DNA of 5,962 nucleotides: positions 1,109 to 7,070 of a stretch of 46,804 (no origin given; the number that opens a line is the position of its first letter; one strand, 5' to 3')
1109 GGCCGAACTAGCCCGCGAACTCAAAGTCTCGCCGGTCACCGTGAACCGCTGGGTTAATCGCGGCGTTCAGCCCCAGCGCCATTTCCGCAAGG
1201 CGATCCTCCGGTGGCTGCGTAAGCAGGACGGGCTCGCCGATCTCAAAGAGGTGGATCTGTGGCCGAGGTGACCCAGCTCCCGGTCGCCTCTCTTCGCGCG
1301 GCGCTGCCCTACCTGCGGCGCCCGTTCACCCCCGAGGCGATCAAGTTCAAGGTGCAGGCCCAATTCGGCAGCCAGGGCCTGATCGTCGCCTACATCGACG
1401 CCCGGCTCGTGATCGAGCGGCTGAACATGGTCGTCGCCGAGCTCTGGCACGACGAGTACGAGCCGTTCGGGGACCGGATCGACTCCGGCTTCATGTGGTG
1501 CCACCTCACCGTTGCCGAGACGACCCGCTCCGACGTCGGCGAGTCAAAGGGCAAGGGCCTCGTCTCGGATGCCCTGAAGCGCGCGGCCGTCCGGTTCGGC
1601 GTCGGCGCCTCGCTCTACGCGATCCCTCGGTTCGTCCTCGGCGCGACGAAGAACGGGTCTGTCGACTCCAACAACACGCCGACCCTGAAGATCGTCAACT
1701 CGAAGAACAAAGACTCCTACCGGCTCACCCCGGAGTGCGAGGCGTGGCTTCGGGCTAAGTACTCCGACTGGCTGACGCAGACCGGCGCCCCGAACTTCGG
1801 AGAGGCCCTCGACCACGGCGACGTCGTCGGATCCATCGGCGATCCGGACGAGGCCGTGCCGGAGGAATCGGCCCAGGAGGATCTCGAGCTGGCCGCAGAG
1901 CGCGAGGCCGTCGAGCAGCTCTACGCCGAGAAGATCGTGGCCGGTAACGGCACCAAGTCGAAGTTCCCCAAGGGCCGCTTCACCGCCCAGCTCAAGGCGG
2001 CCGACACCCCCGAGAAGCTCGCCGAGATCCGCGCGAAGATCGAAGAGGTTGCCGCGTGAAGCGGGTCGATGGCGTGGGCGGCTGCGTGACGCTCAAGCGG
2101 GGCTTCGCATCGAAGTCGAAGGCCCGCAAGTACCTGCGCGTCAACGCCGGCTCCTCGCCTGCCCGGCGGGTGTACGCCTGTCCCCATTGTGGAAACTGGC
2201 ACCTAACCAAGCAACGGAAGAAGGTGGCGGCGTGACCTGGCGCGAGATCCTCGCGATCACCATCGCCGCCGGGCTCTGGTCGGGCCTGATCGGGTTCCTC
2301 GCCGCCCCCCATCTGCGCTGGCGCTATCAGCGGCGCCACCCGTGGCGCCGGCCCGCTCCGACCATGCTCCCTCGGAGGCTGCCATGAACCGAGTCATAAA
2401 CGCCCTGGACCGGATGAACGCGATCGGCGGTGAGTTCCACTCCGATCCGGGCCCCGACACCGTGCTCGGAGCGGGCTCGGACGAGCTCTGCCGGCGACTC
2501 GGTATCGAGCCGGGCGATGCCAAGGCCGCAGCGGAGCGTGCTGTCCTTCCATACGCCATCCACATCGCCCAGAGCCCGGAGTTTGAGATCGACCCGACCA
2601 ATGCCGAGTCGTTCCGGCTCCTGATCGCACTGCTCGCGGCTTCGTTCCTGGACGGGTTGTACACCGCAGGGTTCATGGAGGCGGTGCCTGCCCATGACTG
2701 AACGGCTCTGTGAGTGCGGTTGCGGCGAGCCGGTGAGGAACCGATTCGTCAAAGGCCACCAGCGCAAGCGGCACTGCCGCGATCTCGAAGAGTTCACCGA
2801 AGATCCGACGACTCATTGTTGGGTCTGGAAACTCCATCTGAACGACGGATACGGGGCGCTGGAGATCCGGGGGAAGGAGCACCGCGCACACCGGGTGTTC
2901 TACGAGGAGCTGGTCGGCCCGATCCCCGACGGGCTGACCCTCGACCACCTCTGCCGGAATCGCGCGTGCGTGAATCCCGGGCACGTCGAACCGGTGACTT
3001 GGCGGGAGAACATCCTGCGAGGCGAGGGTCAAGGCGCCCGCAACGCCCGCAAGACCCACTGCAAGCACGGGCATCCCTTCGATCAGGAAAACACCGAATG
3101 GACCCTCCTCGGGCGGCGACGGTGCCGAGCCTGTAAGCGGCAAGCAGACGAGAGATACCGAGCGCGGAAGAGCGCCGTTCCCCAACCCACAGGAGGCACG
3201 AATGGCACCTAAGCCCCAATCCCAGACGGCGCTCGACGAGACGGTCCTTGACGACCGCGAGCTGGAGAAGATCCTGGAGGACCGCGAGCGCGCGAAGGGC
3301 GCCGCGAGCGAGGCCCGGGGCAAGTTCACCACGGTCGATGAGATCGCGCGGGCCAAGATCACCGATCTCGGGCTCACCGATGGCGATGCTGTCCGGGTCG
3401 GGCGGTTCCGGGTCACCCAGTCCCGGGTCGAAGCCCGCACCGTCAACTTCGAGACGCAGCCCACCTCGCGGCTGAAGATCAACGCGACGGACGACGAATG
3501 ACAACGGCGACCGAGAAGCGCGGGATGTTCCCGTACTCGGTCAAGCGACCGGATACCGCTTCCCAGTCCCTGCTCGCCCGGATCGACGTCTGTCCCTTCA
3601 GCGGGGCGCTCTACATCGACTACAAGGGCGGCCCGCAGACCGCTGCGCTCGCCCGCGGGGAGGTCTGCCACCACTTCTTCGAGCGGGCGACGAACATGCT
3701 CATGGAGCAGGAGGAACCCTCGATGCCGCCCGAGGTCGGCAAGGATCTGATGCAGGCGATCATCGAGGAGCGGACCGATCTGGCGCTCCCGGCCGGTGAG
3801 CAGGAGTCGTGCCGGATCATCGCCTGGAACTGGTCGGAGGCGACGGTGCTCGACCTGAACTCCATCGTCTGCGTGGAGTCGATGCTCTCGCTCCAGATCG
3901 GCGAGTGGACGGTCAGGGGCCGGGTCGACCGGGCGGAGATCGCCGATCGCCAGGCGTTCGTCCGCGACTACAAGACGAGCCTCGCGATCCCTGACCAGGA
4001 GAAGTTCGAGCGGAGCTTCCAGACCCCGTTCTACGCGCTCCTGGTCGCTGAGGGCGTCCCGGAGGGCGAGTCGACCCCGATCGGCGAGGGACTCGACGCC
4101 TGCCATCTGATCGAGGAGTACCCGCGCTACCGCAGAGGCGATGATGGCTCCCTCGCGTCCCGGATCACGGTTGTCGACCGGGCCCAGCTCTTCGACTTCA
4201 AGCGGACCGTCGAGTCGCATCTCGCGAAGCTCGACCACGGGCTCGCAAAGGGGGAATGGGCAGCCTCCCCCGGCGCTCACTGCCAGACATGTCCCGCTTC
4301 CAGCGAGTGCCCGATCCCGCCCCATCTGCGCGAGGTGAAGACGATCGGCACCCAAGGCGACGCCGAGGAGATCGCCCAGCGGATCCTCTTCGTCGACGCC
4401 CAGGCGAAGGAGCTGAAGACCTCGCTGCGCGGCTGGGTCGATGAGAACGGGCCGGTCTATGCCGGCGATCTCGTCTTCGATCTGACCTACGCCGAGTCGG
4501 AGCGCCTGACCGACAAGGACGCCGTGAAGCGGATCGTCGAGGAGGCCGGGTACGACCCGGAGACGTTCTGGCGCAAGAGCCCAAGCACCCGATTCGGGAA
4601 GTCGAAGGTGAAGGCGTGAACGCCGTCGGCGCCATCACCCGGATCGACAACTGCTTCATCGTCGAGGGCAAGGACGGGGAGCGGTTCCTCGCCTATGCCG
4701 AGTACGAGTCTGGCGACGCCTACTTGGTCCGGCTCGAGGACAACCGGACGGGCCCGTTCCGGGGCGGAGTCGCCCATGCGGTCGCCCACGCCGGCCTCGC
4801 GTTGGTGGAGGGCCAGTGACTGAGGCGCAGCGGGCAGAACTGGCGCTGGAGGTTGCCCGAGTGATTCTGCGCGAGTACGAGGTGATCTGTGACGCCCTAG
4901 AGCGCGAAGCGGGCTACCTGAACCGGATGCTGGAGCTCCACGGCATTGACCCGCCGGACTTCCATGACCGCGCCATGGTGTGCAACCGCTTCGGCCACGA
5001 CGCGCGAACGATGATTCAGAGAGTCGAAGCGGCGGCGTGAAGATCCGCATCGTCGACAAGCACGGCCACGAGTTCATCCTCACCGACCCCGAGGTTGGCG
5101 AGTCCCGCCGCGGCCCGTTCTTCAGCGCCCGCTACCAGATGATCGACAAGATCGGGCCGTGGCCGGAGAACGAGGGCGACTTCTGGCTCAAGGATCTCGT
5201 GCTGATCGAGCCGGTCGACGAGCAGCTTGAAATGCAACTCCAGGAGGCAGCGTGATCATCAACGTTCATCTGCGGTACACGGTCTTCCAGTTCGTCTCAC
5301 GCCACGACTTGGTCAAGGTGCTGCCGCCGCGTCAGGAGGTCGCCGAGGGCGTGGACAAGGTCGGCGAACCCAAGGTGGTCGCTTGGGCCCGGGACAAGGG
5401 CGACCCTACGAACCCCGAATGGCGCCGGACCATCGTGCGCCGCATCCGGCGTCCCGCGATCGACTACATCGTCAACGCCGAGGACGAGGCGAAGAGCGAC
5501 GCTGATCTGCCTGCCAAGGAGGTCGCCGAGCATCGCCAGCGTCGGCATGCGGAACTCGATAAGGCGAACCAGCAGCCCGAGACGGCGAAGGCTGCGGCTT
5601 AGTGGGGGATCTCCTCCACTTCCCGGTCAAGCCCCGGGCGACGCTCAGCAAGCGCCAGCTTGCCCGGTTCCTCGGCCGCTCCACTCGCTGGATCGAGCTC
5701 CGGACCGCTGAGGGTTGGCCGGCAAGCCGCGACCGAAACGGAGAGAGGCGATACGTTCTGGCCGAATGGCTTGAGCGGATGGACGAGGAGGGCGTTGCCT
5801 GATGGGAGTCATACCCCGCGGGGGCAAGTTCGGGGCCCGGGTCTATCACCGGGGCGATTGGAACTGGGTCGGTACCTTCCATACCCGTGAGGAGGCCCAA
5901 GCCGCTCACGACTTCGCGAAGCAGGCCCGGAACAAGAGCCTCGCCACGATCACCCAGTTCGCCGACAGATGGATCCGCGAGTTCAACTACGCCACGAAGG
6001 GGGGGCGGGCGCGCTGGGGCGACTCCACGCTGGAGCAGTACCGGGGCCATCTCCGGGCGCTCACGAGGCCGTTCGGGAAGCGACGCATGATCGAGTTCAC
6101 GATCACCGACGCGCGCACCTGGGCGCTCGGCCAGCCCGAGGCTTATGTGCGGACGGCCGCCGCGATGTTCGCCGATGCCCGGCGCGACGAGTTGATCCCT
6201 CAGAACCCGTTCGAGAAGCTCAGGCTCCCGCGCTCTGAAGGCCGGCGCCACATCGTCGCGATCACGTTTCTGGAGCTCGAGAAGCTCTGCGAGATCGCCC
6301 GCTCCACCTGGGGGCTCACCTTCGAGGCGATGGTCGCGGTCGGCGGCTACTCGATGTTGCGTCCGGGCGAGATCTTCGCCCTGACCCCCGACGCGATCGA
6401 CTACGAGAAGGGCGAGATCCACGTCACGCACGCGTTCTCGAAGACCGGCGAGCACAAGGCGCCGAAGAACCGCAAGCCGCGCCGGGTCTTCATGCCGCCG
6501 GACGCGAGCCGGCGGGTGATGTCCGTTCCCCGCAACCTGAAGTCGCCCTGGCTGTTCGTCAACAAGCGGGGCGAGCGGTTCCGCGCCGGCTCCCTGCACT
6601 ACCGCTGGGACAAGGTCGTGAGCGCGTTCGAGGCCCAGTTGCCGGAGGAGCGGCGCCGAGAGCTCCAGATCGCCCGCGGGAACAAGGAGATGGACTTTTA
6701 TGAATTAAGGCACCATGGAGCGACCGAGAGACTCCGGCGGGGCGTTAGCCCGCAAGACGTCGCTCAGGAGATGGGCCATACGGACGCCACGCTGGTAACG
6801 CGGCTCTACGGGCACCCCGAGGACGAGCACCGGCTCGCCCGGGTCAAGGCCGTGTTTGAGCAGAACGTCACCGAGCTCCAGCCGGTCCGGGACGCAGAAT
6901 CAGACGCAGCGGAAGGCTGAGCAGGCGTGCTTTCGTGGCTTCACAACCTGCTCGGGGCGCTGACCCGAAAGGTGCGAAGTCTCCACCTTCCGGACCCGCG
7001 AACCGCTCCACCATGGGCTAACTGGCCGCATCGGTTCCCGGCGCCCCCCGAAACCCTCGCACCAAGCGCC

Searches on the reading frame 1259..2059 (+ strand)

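Call 73: search_protein_families(library=pfam, proteins=[window:1259-2059:+], max_evalue=1)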
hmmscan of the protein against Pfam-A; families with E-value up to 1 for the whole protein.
window:1259-2059:+ (266 aa): 1 family
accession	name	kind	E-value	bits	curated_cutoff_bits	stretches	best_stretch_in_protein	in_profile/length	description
PF04098.21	Rad52_Rad22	-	1.6e-06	28.5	20.3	2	95-122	108-137/153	Rad52/22 family double-strand break repair protein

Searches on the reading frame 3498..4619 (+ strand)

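Call 73: search_protein_families(library=pfam, proteins=[window:3498-4619:+], max_evalue=1)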
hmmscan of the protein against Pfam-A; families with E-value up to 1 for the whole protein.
window:3498-4619:+ (373 aa): 2 families
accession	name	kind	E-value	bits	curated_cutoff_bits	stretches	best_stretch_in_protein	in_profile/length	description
PF12705.13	PDDEXK_1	-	1.9e-19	71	22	1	21-272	2-247/247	PD-(D/E)XK nuclease superfamily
PF10926.14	DUF2800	-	0.0018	18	21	1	240-361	201-327/368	Protein of unknown function (DUF2800)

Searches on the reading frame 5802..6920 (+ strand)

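Call 73: search_protein_families(library=pfam, proteins=[window:5802-6920:+], max_evalue=1)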
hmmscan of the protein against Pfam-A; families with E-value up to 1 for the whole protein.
window:5802-6920:+ (372 aa): 2 families
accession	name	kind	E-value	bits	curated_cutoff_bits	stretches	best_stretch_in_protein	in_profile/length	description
PF00589.27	Phage_integrase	-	8.8e-13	48.8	27.1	1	156-343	5-172/172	Phage integrase family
PF00847.26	AP2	-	0.041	14.6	33.3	1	6-43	11-51/54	AP2 domain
